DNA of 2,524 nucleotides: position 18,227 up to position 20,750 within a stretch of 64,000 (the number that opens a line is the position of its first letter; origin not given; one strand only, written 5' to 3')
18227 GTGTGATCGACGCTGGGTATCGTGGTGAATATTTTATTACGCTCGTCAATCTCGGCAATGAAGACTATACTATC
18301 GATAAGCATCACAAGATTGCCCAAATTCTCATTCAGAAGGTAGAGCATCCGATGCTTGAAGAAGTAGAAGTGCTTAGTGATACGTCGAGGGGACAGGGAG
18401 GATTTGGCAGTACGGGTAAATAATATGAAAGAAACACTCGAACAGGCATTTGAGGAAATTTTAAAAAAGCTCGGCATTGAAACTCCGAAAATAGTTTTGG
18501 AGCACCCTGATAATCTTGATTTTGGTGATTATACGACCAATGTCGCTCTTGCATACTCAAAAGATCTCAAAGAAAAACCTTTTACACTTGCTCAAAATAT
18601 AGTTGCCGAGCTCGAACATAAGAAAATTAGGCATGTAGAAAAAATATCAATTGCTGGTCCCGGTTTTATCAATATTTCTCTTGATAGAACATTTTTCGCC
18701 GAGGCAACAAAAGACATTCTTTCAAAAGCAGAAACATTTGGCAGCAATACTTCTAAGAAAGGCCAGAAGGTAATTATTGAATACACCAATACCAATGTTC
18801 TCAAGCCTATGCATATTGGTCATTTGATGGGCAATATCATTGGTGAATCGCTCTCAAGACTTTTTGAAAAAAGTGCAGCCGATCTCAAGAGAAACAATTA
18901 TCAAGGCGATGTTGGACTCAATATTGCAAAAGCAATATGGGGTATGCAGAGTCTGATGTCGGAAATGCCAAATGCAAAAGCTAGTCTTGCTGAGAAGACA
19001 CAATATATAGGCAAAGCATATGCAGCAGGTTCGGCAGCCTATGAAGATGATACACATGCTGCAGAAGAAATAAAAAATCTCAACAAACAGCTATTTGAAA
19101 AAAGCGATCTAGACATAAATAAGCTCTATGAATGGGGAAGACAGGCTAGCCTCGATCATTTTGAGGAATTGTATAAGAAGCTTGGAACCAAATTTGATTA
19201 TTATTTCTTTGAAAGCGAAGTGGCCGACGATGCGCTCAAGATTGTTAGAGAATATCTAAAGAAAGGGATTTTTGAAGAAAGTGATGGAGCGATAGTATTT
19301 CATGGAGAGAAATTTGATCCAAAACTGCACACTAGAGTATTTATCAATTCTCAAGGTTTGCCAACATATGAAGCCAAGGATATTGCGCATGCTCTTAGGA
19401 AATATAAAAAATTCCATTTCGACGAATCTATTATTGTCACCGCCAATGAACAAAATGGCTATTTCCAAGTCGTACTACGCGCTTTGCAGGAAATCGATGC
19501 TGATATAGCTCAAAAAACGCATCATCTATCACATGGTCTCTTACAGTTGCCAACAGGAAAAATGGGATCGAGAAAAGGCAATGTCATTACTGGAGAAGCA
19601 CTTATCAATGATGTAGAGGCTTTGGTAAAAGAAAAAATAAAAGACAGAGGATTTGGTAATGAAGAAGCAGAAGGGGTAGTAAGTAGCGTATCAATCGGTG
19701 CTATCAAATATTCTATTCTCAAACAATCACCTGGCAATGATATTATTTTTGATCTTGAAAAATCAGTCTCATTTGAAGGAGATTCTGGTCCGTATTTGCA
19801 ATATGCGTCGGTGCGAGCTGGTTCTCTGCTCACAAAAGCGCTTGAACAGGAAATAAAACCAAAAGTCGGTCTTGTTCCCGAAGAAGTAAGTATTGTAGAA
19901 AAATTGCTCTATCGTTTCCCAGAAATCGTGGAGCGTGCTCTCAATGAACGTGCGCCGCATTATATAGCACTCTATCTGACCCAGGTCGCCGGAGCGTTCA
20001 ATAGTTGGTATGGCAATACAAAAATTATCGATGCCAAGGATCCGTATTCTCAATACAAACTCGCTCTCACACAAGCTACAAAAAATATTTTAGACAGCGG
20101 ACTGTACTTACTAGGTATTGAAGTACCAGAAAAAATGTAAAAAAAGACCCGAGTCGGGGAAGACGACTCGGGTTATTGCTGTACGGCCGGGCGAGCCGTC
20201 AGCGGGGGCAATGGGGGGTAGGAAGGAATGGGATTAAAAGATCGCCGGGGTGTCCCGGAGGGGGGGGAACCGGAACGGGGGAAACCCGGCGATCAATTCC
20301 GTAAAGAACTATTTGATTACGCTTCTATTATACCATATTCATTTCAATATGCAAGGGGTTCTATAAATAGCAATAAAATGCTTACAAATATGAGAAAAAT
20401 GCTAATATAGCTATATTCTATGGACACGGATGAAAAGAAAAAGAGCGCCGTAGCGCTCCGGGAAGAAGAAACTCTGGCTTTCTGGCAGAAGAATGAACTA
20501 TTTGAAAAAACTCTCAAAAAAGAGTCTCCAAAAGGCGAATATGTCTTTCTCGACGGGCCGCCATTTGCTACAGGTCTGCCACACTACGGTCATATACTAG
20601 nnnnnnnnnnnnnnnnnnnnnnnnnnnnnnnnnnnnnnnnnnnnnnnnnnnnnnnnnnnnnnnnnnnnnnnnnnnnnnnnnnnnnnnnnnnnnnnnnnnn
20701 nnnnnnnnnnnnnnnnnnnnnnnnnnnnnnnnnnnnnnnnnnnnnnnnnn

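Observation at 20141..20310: GC-rich structured island between argS and ileS: candidate ncRNA or leader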

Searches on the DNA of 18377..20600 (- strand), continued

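Call 41: search_rna_families(source=L039, start=11684, end=12135, threshold=evalue, max_evalue=10, show_alignments=2)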
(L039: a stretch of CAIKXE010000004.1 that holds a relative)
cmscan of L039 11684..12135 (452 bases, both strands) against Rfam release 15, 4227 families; matches with E-value up to 10: 7.
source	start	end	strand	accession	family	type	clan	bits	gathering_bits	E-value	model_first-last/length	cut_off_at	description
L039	11689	11743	-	RF02844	RefA9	Gene; antisense;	-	26.2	49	0.063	1-64/64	no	Enterococcus sRNA A9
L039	11689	11711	-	RF01687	Acido-Lenti-1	Gene; sRNA;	-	18.8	37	0.058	1-46/46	no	Acido-Lenti-1 RNA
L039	11688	11777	-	RF01393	isrJ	Gene; sRNA;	-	17.7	37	0.78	1-75/75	no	isrJ Hfq binding RNA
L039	11896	12007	-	RF02344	ar14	Gene; sRNA;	-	15.5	58.8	1.2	1-123/123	no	Alphaproteobacterial ar14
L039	11768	11823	+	RF01163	snoR64a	Gene; snRNA; snoRNA; CD-box;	-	14.6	45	8.4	1-77/77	no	Small nucleolar RNA snoR64a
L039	12063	12081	+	RF00489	ctRNA_p42d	Gene; antisense;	-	14.2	50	4.7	1-46/46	no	ctRNA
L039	11973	12021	-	RF01151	snoU82P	Gene; snRNA; snoRNA; CD-box;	-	12.1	42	1.3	1-55/55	no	Small nucleolar RNA U82P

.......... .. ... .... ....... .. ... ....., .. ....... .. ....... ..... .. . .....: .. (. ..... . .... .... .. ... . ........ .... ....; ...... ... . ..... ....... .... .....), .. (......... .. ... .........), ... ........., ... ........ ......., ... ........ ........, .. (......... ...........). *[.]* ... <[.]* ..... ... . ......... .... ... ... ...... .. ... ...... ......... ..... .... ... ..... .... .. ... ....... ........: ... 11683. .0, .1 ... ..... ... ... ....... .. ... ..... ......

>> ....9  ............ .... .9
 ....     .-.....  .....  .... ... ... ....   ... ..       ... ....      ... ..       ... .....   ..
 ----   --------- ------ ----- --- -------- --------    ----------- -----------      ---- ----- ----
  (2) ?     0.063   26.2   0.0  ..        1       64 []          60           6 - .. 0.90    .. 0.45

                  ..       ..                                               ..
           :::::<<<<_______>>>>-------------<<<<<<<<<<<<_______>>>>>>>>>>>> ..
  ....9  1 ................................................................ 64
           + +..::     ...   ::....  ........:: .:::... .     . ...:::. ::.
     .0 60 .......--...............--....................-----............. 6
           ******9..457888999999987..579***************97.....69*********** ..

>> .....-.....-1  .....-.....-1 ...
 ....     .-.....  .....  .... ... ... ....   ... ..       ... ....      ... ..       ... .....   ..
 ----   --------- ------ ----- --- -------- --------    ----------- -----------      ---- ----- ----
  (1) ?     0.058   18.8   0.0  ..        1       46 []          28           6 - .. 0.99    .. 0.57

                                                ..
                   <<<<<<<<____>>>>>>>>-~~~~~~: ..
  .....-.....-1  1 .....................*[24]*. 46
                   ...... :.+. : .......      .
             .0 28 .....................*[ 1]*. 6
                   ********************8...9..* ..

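Call 44: build_rna_model(alignment_id=A2, structure=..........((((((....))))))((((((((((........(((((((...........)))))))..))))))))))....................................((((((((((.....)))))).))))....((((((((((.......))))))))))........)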
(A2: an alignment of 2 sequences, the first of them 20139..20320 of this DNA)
Model R1 built from alignment A2 (2 sequences, 182 columns); structure: as given.
model positions 182; base pairs 43; branch points 3; effective number of sequences 0.82; information 0.591 bits per position. Calibrated on 0.2 Mb of random sequence (short: E-values are rough).
structure used (alignment columns):
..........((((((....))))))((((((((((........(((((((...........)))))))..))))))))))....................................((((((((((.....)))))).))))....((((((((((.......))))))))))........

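Call 46: search_with_rna_model(model_id=R1, sources=[window, L001, L002, L003, L005, L006, L007, L008, L009, L010, L011, L012, L013, L014, L015, L016, L017, L018, L019, L020, L021, L022, L023, L024, L025, L026, L027, L028, L029, L030, L031, L032, L033, L034, L035, L036, L037, L038, L039, L040, L041, L042, L043, L044, L045, L046, L047, L048, L049, L050, L051, L052, L053, L054, L055, L056, L057, L058, L059, L060, L061, L062, L063, L064, L065, L066, L067, L068, L069, L070, L071, L072, L073, L074, L075, L076, L077, L078, L079, L080, L081, L082, L083, L084], max_evalue=10, show_alignments=4)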
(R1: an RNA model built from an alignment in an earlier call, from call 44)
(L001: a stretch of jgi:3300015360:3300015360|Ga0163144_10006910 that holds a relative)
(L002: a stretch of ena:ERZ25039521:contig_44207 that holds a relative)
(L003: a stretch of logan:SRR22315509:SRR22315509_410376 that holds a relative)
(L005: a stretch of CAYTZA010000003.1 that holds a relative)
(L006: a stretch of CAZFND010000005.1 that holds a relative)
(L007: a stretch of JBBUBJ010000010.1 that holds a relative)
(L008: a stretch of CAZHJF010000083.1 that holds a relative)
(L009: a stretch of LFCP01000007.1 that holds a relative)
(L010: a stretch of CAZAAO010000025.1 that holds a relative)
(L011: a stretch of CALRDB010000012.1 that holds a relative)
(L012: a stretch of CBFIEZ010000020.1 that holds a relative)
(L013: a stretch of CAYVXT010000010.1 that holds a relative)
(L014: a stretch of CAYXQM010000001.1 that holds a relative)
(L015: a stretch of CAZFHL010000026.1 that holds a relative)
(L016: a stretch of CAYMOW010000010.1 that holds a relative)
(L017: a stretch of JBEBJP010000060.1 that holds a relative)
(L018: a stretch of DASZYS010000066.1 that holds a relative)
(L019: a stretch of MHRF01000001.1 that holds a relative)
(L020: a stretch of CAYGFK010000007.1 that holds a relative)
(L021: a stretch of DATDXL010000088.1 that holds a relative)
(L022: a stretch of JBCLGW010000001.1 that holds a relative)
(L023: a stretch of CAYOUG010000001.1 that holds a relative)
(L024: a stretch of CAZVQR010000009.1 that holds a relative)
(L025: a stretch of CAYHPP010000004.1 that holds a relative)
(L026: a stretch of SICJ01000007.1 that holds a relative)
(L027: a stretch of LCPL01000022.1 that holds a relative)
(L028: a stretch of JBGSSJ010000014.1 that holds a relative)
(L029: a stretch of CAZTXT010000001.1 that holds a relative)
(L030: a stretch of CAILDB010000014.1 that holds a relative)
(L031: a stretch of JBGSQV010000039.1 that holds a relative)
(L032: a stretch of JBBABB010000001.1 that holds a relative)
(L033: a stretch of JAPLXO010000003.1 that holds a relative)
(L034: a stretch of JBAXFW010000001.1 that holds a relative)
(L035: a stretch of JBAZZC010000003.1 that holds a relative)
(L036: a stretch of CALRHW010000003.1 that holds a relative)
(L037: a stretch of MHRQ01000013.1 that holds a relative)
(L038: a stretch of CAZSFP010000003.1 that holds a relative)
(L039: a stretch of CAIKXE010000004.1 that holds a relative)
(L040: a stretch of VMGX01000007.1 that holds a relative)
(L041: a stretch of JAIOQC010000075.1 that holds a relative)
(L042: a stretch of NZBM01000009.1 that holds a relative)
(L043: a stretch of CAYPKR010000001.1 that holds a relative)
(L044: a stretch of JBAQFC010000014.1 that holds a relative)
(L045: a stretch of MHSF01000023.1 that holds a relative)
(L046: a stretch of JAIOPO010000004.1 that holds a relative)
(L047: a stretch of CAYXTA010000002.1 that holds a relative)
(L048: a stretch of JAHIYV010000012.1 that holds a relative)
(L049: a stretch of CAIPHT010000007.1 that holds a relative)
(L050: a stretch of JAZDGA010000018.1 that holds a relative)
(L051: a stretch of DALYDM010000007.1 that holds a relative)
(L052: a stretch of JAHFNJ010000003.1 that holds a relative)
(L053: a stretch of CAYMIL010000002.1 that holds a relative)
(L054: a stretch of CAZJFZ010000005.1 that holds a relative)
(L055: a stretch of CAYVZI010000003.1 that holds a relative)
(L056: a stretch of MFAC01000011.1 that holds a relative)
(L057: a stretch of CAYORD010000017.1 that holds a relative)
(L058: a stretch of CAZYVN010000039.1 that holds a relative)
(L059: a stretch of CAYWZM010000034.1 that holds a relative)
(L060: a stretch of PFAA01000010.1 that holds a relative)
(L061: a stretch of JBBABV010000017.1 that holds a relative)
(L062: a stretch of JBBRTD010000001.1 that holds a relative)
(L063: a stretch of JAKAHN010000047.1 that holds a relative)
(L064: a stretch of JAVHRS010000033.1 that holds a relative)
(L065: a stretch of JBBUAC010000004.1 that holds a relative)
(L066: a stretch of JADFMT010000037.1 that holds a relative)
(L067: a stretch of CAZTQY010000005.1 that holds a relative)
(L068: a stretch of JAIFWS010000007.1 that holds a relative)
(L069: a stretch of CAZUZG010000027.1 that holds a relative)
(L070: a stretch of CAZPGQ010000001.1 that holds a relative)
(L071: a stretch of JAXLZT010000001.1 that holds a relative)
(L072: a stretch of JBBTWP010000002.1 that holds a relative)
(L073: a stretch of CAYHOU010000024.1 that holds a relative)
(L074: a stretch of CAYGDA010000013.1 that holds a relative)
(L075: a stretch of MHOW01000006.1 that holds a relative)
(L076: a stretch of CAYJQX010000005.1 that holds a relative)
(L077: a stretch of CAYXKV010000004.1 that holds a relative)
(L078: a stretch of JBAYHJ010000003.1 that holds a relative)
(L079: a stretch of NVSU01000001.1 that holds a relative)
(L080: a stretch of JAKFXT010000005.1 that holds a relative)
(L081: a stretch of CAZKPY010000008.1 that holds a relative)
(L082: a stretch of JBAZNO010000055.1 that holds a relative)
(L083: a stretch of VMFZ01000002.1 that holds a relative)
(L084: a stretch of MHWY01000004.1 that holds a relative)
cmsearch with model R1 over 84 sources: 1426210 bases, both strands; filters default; matches with E-value up to 10: 2.
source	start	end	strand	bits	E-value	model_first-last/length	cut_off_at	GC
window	20139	20320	-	238.3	2.9e-58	1-182/182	no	0.58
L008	2099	2240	-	16.1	0.29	1-182/182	no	0.43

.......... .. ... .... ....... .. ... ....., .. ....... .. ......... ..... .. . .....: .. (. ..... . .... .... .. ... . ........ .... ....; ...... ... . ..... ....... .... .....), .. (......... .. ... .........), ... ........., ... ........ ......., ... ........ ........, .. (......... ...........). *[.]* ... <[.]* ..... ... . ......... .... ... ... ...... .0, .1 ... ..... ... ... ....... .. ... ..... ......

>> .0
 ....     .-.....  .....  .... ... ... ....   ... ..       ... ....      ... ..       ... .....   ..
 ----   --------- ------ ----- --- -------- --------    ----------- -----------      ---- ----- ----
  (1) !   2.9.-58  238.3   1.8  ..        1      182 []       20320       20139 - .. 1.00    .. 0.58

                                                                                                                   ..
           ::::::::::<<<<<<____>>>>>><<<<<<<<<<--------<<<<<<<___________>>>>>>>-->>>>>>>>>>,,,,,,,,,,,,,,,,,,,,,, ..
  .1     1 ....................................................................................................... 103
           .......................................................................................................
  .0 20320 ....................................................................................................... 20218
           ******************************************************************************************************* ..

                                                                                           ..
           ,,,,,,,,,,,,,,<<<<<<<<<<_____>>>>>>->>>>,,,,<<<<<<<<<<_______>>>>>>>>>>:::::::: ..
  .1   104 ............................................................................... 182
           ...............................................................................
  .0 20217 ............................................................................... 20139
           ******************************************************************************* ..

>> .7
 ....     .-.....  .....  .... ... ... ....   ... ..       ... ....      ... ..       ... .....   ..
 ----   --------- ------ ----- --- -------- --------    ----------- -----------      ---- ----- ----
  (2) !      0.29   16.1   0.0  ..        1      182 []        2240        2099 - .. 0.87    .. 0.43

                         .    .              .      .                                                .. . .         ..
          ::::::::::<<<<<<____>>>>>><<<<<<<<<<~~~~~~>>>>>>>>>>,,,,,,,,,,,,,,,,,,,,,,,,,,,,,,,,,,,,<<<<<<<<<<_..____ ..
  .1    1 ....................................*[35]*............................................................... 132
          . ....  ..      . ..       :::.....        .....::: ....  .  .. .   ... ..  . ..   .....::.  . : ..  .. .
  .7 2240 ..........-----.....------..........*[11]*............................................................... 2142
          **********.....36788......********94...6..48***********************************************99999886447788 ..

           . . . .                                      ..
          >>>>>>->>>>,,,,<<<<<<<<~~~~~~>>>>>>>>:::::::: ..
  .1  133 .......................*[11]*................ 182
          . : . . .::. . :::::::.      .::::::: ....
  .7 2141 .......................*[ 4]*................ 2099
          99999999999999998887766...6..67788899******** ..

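Call 64: search_with_rna_model(model_id=R1, sources=[L085, L086, L087, L088, L089, L090, L091], max_evalue=10)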
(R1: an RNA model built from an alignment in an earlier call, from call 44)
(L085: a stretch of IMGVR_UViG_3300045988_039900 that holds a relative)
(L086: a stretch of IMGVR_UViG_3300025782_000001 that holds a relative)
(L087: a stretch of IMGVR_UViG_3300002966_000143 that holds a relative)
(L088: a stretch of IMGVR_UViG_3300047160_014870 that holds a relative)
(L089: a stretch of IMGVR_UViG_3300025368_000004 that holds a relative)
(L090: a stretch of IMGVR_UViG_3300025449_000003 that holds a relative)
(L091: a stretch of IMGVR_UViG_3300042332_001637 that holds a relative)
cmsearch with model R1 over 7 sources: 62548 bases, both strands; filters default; matches with E-value up to 10: 1.
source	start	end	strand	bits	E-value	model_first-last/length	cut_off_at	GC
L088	6726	6754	+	17.6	0.0055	146-174/182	no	0.79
